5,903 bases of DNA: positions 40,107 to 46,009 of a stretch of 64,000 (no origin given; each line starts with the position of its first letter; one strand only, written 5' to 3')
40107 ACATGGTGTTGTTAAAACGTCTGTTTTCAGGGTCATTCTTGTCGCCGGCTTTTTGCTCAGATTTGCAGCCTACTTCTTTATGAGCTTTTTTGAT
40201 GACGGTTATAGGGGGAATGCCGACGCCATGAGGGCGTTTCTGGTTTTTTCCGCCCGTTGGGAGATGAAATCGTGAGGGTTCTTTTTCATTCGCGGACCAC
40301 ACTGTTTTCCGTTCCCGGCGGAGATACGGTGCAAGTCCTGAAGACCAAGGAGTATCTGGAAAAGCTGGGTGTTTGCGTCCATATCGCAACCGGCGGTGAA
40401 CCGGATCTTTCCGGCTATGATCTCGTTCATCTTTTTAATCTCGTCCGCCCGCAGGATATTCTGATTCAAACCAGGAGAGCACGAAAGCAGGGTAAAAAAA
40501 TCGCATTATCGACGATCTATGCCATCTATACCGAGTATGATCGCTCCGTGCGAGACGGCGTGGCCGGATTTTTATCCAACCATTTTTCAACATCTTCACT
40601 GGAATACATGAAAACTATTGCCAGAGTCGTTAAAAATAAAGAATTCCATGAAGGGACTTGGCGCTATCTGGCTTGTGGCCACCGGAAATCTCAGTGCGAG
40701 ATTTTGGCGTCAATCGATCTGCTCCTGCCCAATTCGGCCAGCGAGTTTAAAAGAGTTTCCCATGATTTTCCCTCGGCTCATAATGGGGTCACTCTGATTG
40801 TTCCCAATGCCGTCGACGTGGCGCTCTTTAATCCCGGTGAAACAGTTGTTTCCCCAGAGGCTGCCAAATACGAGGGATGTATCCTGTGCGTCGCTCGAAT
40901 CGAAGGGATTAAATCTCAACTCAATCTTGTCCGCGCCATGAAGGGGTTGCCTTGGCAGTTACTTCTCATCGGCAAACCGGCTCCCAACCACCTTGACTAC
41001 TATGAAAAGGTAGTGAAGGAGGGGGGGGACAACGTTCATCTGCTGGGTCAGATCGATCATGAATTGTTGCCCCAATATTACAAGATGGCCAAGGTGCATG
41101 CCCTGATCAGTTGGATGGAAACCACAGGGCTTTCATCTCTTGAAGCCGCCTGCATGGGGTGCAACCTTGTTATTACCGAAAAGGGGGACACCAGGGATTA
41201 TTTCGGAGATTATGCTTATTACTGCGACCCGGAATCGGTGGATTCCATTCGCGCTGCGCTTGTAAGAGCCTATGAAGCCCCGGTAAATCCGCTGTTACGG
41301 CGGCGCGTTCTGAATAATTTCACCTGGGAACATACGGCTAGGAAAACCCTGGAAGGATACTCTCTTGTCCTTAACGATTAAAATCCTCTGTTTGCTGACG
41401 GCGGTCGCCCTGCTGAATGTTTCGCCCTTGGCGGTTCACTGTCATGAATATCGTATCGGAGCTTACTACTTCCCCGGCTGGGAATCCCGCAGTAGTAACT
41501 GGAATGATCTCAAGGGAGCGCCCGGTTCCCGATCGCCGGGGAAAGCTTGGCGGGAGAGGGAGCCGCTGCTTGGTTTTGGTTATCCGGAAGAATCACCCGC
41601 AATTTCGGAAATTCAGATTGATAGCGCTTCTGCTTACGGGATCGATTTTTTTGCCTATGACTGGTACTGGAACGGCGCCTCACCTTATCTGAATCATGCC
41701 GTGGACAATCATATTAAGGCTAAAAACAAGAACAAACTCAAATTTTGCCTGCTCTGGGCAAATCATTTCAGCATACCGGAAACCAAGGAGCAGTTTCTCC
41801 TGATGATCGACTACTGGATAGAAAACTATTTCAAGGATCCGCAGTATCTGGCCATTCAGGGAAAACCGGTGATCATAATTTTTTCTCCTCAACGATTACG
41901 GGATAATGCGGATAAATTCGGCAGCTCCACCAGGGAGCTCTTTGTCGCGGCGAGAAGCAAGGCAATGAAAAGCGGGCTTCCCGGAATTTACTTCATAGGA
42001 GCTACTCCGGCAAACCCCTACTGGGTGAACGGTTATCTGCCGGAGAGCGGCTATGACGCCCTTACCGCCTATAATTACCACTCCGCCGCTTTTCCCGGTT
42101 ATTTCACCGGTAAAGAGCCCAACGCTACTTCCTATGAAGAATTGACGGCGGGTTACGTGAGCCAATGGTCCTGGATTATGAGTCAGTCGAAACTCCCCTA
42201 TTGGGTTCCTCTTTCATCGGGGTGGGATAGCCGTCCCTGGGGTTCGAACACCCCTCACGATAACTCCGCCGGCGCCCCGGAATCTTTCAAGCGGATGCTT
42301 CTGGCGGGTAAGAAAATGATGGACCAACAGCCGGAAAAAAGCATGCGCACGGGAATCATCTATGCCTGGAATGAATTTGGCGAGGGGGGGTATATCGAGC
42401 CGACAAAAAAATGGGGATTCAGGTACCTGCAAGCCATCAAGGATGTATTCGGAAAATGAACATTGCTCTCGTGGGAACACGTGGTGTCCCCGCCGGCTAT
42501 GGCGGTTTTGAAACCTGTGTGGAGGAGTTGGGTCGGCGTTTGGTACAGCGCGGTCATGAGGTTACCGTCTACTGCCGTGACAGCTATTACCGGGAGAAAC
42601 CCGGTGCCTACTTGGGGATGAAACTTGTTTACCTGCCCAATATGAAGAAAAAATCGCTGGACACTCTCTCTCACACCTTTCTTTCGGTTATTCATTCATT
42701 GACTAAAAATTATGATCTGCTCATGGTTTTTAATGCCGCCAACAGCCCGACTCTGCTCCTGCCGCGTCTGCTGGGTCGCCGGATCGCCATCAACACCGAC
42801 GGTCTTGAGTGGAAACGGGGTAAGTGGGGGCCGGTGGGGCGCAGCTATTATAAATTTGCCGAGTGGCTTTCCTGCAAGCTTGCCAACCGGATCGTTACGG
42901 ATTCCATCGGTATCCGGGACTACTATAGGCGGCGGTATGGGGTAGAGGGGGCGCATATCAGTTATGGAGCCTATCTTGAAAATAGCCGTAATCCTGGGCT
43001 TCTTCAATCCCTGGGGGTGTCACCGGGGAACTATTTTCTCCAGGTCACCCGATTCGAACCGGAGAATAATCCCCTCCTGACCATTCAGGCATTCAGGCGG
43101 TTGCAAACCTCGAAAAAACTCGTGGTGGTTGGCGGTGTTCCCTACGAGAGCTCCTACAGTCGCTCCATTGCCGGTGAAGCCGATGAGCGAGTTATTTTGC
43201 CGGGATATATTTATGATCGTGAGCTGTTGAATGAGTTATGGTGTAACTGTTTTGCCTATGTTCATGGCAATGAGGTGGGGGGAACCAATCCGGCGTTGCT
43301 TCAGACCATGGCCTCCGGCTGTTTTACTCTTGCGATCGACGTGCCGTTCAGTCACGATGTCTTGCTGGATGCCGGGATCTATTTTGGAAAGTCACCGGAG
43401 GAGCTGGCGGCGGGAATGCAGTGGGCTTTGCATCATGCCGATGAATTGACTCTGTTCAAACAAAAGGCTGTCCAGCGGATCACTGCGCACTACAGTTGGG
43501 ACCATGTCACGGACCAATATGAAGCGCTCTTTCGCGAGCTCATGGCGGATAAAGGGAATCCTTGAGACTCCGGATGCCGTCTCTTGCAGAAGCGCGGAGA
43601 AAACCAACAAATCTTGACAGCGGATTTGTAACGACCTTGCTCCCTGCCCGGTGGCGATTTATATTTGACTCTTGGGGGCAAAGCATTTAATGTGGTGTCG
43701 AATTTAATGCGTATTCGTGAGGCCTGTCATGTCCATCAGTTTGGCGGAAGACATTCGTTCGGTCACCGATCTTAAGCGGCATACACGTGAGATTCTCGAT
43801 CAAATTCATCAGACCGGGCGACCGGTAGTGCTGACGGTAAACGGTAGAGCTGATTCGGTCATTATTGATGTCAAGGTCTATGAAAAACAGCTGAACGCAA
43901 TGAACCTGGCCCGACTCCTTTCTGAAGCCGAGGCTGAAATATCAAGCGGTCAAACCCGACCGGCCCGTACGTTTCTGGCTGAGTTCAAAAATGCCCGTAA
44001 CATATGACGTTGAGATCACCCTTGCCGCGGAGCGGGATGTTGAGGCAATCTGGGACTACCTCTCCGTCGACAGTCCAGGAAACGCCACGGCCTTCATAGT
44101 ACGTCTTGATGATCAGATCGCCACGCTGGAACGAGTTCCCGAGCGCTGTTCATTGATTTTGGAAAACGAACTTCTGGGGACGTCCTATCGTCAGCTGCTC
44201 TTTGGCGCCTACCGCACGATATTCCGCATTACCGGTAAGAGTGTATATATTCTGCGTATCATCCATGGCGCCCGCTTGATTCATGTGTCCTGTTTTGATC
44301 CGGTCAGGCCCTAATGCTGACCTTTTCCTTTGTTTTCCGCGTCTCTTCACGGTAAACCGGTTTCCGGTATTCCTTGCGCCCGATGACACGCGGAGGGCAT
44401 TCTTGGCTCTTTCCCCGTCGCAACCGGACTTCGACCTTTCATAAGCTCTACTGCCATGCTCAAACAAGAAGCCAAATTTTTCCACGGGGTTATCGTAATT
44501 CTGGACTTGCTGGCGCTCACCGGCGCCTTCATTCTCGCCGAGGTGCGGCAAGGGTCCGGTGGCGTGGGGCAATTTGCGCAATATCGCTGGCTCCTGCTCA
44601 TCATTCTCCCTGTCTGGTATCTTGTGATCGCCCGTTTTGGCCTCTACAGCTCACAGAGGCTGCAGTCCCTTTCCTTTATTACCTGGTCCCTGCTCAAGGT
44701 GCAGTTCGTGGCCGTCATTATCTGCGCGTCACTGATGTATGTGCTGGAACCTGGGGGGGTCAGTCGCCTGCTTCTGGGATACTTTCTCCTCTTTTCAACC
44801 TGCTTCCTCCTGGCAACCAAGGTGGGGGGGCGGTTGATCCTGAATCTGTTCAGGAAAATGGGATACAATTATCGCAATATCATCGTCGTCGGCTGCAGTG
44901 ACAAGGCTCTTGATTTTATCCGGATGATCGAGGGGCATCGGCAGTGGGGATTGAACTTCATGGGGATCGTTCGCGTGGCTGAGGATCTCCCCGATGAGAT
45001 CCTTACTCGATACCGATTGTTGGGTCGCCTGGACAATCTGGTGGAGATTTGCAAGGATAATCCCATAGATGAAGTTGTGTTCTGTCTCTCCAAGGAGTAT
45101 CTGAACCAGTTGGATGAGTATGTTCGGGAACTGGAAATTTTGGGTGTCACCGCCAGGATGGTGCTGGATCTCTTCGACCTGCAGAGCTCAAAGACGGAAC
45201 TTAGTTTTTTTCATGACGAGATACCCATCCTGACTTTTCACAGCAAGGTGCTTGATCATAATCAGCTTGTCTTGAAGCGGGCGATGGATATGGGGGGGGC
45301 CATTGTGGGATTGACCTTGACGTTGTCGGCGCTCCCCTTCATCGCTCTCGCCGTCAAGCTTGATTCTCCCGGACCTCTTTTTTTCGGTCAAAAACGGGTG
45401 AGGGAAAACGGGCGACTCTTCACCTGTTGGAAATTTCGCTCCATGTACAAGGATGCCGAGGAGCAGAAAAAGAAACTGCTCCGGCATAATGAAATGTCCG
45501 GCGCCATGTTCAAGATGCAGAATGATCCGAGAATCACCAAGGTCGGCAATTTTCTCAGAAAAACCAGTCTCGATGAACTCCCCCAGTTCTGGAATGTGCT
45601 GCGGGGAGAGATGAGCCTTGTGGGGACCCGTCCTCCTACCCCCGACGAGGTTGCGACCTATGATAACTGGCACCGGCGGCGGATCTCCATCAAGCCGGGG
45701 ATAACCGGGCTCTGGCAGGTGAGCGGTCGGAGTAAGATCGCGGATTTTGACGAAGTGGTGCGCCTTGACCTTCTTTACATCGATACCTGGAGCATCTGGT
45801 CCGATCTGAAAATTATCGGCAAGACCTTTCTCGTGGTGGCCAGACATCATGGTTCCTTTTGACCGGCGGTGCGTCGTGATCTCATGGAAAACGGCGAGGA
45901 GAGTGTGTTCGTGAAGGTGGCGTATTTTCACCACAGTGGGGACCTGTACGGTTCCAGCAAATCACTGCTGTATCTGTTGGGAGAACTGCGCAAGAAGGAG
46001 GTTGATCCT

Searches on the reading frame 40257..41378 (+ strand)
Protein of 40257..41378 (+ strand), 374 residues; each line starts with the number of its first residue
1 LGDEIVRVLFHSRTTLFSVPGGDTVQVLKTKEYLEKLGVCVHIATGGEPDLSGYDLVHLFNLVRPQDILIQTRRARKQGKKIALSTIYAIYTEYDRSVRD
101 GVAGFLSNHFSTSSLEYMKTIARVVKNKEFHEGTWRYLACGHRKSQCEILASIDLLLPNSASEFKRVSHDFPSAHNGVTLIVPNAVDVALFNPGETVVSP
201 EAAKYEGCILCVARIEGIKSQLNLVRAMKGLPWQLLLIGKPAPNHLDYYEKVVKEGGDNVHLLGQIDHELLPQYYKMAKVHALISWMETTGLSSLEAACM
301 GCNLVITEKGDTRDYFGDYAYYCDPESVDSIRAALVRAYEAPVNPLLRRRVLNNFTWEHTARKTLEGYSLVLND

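Call 68: search_protein_families(library=pfam, proteins=[window:40257-41378:+], max_evalue=0.00001)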
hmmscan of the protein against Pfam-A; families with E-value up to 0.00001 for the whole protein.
window:40257-41378:+ (374 aa): 2 families
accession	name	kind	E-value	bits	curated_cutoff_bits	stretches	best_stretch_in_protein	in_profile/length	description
PF00534.26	Glycos_transf_1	-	4.7e-15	56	26.4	1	206-342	15-159/172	Glycosyl transferases group 1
PF13692.12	Glyco_trans_1_4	-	2.8e-13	50.8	27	1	209-340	4-141/142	Glycosyl transferases group 1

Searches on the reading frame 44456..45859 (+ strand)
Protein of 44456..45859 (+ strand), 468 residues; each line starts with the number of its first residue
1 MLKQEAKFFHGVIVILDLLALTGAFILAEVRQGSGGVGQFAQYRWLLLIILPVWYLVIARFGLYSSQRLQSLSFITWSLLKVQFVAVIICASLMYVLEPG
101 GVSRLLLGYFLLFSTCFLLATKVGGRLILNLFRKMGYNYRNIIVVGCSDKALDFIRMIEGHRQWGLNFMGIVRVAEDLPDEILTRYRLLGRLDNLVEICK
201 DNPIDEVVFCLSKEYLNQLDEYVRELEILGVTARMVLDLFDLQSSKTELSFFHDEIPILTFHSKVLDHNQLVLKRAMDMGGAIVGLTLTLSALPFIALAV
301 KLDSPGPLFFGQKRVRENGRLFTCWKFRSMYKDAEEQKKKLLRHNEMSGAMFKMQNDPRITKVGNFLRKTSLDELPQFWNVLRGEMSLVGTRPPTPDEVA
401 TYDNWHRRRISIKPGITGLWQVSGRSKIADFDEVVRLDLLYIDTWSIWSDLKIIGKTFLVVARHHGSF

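Call 68: search_protein_families(library=pfam, proteins=[window:44456-45859:+], max_evalue=0.00001)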
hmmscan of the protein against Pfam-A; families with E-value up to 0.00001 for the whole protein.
window:44456-45859:+ (468 aa): 2 families
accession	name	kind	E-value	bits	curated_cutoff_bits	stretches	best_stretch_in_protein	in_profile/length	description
PF02397.22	Bac_transf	-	2.2e-66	223.2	27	1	274-462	1-178/179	Bacterial sugar transferase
PF13727.12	CoA_binding_3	-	3.4e-19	70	25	1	61-235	3-173/175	CoA-binding domain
